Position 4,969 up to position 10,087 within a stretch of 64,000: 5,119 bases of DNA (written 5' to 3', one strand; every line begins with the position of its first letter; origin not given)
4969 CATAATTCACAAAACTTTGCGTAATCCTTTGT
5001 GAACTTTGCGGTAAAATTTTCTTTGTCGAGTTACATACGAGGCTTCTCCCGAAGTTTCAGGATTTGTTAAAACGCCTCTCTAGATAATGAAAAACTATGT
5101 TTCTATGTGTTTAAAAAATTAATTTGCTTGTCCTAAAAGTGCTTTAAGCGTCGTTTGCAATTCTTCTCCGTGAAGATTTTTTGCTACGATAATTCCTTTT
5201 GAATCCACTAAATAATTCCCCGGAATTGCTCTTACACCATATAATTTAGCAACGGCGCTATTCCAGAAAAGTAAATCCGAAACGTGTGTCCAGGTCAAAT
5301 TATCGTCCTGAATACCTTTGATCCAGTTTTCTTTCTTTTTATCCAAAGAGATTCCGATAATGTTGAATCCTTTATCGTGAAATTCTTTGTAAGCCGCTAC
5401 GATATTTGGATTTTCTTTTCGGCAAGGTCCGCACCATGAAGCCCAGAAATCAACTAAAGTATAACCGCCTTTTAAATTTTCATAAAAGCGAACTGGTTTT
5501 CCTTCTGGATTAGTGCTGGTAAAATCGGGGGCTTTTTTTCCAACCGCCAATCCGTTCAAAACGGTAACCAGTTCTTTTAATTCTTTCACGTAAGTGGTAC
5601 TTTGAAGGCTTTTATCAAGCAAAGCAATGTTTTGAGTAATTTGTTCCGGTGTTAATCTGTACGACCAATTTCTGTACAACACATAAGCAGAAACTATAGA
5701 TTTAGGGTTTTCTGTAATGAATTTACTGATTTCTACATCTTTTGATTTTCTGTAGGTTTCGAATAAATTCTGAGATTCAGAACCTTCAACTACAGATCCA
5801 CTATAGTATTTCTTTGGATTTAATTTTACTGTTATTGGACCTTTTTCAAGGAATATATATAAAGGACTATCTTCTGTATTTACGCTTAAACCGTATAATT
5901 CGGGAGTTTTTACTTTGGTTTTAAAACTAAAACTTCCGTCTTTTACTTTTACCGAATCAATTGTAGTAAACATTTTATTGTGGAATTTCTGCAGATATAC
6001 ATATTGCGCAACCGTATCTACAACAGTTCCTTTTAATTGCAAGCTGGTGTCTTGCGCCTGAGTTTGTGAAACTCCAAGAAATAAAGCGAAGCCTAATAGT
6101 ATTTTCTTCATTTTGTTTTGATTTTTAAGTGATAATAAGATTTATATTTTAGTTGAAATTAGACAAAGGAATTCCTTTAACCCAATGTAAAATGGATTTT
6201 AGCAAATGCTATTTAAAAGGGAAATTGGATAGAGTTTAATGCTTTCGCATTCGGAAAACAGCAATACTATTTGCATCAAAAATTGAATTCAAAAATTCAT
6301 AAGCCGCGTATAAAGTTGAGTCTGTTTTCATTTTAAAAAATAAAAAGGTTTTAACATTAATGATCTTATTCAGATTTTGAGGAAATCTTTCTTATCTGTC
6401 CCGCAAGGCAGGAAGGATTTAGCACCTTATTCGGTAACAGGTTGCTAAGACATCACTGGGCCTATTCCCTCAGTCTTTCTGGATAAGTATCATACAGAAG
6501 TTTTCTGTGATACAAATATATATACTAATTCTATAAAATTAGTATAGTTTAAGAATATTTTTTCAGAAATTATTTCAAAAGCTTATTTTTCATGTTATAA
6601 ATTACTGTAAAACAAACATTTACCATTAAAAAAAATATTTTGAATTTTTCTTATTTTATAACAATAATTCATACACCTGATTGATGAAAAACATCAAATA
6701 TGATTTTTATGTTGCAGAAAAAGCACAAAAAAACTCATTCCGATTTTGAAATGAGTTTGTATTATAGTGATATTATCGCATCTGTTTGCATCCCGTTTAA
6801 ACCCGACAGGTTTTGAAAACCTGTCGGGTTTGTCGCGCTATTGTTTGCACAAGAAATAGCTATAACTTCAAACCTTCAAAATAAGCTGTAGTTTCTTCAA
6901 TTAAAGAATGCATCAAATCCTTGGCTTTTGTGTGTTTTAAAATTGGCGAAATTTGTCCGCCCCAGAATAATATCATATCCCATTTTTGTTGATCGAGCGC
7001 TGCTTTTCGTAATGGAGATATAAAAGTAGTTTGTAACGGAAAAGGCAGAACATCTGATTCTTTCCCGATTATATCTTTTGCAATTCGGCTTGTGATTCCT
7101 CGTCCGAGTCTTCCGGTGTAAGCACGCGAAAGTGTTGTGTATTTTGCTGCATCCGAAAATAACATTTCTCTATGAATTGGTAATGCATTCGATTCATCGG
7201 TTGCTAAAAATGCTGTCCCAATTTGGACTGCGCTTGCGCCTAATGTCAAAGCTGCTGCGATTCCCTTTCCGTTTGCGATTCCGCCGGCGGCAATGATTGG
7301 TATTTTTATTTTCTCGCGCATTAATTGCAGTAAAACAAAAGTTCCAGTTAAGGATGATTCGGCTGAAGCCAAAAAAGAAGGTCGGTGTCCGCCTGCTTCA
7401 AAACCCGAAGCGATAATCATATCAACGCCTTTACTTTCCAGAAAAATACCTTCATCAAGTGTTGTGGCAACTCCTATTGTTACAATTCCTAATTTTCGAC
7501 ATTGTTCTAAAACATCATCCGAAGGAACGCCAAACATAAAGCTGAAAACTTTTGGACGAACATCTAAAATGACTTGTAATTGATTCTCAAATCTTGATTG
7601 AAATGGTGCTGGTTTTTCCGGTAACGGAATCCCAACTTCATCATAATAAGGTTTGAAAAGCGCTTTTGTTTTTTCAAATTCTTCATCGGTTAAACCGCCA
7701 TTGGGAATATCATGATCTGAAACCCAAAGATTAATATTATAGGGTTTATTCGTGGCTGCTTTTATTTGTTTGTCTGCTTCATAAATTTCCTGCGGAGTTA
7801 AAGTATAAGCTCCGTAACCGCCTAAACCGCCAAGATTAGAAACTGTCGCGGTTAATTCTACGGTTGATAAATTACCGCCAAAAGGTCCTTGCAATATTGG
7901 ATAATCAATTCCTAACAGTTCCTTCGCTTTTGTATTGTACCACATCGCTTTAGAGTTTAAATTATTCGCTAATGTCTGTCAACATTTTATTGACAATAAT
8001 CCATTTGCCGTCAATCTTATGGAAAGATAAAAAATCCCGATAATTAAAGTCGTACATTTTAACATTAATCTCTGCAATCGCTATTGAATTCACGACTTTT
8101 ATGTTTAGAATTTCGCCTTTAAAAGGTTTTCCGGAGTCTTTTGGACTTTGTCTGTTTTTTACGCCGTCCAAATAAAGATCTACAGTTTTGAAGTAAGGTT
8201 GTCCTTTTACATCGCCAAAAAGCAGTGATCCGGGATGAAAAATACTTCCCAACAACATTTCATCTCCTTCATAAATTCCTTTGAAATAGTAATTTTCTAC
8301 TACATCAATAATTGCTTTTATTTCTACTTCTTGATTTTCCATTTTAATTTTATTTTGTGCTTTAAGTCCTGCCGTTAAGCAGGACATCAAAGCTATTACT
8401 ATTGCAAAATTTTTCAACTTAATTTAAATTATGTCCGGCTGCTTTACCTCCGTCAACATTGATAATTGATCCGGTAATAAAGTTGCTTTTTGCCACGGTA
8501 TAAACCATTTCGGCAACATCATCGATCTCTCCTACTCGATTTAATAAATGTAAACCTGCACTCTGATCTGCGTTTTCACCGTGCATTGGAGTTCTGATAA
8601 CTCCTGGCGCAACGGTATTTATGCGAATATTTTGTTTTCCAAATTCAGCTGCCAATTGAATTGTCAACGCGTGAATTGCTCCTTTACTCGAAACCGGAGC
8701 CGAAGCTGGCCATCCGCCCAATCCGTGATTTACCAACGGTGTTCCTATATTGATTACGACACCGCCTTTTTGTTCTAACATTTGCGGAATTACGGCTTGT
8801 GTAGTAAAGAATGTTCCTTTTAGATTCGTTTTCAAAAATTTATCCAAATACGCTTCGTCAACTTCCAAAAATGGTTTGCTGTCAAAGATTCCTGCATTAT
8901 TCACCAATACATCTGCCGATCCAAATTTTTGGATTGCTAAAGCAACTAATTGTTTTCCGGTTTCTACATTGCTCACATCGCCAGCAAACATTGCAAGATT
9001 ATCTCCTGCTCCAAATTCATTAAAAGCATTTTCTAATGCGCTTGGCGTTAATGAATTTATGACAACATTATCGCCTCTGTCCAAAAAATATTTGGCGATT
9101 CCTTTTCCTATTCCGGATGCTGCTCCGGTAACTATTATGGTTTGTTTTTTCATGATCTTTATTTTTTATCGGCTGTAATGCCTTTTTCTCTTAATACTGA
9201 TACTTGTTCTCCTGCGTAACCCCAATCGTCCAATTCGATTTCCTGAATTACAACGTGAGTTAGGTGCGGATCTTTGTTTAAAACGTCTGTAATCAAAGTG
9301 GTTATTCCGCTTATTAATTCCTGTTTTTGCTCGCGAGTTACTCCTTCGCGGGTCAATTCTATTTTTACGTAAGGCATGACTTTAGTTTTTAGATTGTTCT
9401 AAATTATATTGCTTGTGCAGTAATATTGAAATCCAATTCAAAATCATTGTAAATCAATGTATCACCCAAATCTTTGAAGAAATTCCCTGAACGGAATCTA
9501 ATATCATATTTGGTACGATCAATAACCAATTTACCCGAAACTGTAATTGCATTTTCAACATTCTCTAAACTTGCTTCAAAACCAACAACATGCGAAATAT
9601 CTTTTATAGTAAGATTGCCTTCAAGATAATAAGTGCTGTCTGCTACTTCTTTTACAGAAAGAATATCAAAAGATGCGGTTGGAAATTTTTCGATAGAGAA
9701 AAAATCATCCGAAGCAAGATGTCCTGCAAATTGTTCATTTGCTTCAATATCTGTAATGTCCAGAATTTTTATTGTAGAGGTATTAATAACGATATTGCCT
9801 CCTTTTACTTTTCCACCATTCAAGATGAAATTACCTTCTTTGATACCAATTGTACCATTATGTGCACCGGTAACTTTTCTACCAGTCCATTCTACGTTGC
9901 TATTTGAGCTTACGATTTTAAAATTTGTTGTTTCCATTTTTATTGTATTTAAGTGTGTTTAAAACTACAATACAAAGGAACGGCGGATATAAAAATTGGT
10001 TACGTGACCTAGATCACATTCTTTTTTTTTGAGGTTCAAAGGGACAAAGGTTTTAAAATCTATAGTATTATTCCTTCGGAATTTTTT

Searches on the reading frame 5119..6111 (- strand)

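Call 7: search_protein_families(library=pfam, proteins=[window:5119-6111:-], max_evalue=0.01)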
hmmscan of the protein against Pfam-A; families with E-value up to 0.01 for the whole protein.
window:5119-6111:- (330 aa): 6 families
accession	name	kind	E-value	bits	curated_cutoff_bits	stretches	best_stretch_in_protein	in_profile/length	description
PF00578.27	AhpC-TSA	-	8.6e-24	84.3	26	1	190-310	1-123/124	AhpC/TSA family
PF08534.16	Redoxin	-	1.1e-19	71.1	26.6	1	190-317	2-137/148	Redoxin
PF13905.12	Thioredoxin_8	-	5.6e-19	68.7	27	1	217-307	3-93/94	Thioredoxin-like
PF14289.11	DUF4369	-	1.5e-18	67.5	25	1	25-117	2-91/91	Domain of unknown function (DUF4369)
PF00085.26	Thioredoxin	-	7.3e-09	36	23.5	1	216-260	19-62/103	Thioredoxin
PF13098.12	Thioredoxin_2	-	7.5e-06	26.7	27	1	214-321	4-99/104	Thioredoxin-like domain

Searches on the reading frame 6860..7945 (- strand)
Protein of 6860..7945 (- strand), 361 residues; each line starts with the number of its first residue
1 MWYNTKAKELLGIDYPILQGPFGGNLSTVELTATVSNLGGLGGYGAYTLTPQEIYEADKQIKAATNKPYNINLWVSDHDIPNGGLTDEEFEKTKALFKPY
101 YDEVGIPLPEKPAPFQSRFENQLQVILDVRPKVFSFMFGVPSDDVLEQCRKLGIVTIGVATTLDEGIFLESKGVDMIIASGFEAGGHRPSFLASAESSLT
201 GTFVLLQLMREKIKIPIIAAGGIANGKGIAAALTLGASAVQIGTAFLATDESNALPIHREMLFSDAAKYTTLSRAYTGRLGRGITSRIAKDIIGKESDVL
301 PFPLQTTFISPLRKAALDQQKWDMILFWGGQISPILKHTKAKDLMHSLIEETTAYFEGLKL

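Call 7: search_protein_families(library=pfam, proteins=[window:6860-7945:-], max_evalue=0.01)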
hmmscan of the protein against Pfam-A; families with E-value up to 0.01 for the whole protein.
window:6860-7945:- (361 aa): 9 families
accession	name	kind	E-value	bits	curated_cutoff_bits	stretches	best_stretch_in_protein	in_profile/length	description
PF03060.21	NMO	-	3.3e-70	237.5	28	1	6-351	3-331/331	Nitronate monooxygenase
PF01180.27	DHO_dh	-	1.8e-07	31.1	27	1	204-261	229-287/291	Dihydroorotate dehydrogenase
PF00478.31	IMPDH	-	1.1e-06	28.4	25.6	1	210-254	203-247/345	IMP dehydrogenase / GMP reductase domain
PF01070.24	FMN_dh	-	1.2e-05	24.9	24.9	1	202-247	259-306/350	FMN-dependent dehydrogenase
PF05690.20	ThiG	-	0.00016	21.5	23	1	204-250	165-211/247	Thiazole biosynthesis protein ThiG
PF00977.27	His_biosynth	-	0.00042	20.3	23.6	1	205-248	181-224/228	Histidine biosynthesis protein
PF04481.18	DUF561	-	0.00048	19.8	21.6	1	169-249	141-220/243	Protein of unknown function (DUF561)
PF01645.23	Glu_synthase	-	0.00085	19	20.4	1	198-247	259-308/369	Conserved region in glutamate synthase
PF04131.20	NanE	-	0.0029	17.3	27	1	141-246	80-176/192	Putative N-acetylmannosamine-6-phosphate epimerase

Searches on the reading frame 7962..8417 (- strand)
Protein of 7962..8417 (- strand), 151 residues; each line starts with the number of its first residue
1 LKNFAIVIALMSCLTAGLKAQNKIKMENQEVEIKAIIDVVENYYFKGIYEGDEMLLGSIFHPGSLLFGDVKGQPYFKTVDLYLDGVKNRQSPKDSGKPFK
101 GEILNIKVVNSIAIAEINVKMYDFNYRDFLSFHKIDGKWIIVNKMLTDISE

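Call 7: search_protein_families(library=pfam, proteins=[window:7962-8417:-], max_evalue=0.01)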
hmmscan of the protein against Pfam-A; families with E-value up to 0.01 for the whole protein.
window:7962-8417:- (151 aa): 1 family
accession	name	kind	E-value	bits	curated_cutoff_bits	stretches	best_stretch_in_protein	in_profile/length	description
PF12893.14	Lumazine_bd_2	-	1.5e-25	90.6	22.1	1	33-145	3-114/116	Putative lumazine-binding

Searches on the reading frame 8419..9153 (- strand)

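Call 7: search_protein_families(library=pfam, proteins=[window:8419-9153:-], max_evalue=0.01)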
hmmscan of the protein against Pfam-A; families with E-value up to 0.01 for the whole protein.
window:8419-9153:- (244 aa): 4 families
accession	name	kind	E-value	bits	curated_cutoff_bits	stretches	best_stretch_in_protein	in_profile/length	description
PF00106.31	adh_short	-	5.4e-47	160.2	26.6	1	4-196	1-192/195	short chain dehydrogenase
PF13561.12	adh_short_C2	-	6.9e-46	157.2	27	1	10-236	1-234/236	Enoyl-(Acyl carrier protein) reductase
PF23441.1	SDR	-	1.4e-09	38.2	27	1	4-236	8-254/258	SDR-like rossmann domain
PF08659.16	KR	-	9e-07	29.4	22.6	1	5-122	2-124/180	KR domain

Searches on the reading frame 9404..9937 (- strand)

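Call 62: search_protein_families(library=pfam, proteins=[window:9404-9937:-], max_evalue=0.00001)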
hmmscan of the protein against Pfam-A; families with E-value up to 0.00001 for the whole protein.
window:9404-9937:- (177 aa): 1 family
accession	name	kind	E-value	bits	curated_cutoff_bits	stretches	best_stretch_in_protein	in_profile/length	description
PF04264.18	YceI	-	1.5e-22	81.1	23.7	1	6-174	1-150/150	YceI-like domain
